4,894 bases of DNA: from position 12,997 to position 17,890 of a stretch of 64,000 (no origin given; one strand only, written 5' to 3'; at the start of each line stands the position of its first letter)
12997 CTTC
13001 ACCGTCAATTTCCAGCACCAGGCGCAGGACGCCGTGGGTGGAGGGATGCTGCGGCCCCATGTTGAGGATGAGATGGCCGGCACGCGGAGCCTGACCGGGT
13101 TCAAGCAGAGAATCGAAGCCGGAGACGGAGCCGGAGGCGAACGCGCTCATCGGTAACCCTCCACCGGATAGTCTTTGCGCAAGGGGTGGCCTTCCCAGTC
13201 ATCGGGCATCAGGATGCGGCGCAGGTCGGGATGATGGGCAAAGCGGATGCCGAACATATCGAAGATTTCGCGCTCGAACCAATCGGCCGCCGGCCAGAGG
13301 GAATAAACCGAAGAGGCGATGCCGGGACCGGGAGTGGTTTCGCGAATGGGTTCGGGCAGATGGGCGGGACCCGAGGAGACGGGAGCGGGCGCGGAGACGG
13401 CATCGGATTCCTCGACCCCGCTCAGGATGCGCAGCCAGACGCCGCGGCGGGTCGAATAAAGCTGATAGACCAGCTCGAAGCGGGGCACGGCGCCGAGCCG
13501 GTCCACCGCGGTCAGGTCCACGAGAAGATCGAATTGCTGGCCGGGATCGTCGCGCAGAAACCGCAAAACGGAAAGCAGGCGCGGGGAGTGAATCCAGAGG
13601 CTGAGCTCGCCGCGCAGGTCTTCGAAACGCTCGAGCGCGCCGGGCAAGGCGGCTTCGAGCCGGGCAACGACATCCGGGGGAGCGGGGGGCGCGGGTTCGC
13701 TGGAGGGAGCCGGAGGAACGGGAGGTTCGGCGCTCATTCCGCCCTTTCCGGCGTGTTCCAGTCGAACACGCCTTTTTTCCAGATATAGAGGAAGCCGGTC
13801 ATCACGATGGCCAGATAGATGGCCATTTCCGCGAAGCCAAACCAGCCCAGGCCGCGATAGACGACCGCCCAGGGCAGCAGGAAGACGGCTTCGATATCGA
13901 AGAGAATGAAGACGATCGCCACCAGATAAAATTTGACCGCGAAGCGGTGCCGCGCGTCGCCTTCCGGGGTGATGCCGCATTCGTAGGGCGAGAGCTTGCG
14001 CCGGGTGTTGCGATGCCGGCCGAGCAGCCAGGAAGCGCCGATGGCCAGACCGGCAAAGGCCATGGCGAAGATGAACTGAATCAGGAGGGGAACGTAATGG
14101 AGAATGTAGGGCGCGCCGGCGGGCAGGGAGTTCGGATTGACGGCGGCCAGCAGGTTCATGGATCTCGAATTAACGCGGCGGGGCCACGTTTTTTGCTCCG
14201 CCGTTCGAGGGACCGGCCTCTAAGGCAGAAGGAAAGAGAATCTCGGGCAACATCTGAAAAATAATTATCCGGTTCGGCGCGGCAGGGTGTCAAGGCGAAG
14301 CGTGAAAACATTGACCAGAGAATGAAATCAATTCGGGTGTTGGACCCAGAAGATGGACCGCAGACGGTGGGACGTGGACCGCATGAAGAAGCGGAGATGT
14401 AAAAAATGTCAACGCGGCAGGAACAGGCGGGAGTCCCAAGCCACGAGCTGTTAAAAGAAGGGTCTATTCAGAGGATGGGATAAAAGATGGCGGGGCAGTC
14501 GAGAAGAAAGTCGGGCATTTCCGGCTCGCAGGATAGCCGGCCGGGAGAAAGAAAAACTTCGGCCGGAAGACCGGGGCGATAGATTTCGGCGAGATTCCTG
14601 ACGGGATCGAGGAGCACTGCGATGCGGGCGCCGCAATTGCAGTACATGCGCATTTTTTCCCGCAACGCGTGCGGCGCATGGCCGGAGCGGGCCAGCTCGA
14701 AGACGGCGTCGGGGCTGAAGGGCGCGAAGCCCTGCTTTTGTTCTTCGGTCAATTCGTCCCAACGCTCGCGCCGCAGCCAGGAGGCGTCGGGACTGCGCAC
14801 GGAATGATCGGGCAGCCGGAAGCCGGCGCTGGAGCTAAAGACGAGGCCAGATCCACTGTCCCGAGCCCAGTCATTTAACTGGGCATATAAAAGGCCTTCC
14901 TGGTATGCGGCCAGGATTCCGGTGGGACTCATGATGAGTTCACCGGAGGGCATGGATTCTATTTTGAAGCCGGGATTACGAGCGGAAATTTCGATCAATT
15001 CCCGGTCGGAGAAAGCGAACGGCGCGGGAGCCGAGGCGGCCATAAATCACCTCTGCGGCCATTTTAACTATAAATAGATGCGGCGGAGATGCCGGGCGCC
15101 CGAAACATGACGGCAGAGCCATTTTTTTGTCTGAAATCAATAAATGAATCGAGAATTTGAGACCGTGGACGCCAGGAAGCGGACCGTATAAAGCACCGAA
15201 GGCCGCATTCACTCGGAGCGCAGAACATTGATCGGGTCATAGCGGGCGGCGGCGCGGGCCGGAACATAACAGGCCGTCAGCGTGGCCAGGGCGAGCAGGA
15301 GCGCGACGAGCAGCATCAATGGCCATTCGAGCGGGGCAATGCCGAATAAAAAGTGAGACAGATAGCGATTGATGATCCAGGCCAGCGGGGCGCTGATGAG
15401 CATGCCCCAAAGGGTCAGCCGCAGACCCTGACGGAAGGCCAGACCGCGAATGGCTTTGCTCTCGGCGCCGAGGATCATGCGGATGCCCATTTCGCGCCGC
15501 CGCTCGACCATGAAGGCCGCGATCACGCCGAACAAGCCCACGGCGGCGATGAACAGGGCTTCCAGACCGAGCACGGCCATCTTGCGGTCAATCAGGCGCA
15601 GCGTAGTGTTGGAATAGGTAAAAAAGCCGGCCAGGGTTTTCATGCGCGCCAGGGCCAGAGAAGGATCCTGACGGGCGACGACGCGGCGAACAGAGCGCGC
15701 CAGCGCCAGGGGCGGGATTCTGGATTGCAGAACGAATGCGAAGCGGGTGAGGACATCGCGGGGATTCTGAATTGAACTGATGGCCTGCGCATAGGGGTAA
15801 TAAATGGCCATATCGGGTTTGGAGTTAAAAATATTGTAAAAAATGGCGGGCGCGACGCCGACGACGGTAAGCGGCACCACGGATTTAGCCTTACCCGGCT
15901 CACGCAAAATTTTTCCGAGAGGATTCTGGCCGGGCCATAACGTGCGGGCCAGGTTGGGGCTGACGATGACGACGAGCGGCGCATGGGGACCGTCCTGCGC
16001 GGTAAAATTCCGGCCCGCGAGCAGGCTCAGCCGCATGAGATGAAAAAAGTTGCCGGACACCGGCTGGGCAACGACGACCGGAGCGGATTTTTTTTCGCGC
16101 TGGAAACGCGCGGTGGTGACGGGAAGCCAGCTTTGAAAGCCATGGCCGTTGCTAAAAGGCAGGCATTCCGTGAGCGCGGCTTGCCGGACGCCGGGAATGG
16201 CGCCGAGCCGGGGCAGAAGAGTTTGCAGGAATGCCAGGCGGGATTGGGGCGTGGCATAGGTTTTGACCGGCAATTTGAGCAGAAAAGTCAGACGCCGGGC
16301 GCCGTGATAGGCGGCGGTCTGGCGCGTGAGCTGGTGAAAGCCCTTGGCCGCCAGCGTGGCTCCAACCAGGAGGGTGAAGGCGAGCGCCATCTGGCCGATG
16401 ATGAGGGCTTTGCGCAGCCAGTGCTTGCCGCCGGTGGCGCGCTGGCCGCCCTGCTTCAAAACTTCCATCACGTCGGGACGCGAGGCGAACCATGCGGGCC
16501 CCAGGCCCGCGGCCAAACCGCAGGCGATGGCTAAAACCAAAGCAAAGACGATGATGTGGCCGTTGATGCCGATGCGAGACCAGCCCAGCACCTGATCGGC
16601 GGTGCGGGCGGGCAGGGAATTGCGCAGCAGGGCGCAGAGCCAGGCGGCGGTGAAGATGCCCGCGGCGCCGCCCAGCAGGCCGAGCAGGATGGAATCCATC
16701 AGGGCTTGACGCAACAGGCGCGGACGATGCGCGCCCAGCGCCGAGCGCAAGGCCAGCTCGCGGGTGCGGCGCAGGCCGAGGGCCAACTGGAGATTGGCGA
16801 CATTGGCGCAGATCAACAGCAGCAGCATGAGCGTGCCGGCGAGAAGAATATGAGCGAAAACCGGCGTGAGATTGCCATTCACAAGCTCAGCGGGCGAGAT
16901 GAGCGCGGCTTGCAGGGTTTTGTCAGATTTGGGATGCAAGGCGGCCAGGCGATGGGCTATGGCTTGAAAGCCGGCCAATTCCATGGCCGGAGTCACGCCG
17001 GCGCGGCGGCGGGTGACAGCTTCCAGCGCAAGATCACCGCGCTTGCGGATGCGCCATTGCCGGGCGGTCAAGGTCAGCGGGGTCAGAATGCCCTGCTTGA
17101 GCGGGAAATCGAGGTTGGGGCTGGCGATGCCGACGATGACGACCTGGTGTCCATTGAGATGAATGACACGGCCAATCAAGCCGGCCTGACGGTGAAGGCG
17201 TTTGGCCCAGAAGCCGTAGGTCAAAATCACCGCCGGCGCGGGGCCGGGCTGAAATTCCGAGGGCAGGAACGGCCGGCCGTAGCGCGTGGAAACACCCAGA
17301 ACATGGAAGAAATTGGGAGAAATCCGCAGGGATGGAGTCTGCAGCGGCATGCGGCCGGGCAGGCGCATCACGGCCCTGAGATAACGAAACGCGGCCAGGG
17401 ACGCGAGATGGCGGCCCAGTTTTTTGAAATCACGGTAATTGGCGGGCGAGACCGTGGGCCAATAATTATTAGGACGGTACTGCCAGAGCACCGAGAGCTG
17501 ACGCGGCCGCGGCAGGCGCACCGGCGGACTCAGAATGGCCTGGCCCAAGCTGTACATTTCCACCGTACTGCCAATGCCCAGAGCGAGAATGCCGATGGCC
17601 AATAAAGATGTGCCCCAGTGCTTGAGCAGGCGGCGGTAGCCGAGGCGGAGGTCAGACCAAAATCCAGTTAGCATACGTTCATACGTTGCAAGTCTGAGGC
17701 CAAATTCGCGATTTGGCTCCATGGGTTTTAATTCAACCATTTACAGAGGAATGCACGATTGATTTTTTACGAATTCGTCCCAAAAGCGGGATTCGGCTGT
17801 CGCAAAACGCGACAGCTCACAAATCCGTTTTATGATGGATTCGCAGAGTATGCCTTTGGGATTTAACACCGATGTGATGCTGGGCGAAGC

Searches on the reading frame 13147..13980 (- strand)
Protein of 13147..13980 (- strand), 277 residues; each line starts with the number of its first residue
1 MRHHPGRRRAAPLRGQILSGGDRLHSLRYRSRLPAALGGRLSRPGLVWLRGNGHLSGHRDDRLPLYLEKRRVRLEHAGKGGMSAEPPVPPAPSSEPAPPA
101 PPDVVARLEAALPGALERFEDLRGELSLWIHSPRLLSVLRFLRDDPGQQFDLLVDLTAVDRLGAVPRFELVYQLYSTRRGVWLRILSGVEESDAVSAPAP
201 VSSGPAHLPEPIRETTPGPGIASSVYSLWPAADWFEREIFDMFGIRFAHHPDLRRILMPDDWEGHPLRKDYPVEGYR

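Call 33: search_protein_families(library=pfam, proteins=[window:13147-13980:-], max_evalue=0.001)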
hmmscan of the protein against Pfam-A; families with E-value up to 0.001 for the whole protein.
window:13147-13980:- (277 aa): 1 family
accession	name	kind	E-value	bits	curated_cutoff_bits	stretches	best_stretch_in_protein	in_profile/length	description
PF00329.25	Complex1_30kDa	-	2.5e-40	138.3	22.5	2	222-276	69-123/124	Respiratory-chain NADH dehydrogenase, 30 Kd subunit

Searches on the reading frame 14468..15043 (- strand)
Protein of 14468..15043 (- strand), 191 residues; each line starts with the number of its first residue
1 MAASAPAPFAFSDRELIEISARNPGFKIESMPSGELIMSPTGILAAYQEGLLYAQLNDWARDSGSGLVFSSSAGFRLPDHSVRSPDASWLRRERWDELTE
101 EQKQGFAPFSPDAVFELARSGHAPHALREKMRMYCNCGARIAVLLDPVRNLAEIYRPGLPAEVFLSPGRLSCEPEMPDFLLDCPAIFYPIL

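Call 33: search_protein_families(library=pfam, proteins=[window:14468-15043:-], max_evalue=0.001)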
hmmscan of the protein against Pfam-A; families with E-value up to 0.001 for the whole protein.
window:14468-15043:- (191 aa): 1 family
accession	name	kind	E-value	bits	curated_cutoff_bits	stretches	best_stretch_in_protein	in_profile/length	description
PF05685.18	Uma2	-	2.3e-28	99.2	27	1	20-180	8-168/172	Putative restriction endonuclease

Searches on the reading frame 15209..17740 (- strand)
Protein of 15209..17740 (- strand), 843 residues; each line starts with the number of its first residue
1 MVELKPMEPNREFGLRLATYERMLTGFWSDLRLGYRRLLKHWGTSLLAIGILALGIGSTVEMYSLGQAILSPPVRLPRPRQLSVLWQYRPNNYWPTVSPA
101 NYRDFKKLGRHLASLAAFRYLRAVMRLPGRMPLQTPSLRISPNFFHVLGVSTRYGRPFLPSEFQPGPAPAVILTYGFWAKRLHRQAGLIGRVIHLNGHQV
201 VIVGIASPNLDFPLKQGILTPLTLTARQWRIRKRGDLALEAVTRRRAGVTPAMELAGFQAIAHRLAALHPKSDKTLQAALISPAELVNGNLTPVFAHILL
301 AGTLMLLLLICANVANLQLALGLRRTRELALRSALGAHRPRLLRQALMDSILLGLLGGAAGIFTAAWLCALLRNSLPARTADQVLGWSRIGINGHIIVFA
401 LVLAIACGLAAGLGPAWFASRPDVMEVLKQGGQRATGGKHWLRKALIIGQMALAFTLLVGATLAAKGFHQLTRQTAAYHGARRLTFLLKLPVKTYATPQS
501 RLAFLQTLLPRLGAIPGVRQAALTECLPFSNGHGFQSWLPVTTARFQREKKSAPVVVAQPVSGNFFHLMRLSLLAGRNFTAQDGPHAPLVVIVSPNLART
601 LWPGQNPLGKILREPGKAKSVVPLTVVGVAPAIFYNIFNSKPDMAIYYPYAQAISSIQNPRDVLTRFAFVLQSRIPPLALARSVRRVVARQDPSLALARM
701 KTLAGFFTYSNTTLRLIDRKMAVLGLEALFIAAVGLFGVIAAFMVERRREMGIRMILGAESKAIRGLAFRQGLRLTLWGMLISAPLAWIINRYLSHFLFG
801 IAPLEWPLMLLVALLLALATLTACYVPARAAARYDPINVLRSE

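Call 33: search_protein_families(library=pfam, proteins=[window:15209-17740:-], max_evalue=0.001)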
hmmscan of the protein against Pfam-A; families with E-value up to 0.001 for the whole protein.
window:15209-17740:- (843 aa): 2 families
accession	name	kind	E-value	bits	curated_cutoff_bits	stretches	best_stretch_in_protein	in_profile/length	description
PF12704.14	MacB_PCD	-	1.9e-28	100.6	27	2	45-229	1-180/207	MacB-like periplasmic core domain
PF02687.27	FtsX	-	2.6e-20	73.1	25.5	2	727-836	6-120/120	FtsX-like permease C-terminal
